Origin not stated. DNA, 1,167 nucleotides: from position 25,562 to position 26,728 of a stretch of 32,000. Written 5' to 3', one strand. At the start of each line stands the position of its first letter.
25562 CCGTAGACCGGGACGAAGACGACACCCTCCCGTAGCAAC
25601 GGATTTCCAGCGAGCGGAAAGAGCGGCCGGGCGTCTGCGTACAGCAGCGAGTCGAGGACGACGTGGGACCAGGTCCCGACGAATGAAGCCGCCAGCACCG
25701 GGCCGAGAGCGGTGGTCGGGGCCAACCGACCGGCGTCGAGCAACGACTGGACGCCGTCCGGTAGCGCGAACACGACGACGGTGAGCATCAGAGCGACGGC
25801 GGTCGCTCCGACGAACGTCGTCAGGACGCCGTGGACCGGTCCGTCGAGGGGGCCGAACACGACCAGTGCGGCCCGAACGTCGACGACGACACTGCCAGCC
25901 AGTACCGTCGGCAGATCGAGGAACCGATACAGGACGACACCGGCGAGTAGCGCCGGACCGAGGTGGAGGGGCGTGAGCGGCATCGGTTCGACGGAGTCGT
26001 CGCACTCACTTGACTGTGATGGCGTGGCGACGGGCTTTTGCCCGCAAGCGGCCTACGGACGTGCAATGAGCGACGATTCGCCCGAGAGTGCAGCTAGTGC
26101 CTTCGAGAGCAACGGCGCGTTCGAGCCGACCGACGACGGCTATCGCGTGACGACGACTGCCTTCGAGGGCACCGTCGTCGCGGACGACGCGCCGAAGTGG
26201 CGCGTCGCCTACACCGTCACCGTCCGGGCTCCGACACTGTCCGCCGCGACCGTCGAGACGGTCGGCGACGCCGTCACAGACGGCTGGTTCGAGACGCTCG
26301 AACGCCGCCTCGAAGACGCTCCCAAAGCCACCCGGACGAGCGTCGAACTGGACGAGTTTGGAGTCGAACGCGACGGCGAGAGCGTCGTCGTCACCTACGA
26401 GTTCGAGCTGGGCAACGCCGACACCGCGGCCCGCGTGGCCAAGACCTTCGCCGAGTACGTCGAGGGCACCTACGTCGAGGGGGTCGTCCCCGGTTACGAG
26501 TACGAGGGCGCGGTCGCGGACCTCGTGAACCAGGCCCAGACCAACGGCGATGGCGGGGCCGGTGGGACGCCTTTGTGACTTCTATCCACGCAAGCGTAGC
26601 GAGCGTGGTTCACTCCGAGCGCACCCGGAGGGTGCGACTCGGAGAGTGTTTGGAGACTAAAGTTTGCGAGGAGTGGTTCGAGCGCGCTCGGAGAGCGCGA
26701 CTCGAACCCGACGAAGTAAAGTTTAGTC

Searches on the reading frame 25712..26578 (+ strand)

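Call 38: search_protein_families(library=pfam, proteins=[window:25712-26578:+])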
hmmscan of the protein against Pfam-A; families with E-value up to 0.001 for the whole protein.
window:25712-26578:+ (288 aa): 1 family
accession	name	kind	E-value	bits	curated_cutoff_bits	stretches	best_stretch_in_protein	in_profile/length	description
PF19130.5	DUF5813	-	1.7e-49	167.8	25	1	133-274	2-144/144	Family of unknown function (DUF5813)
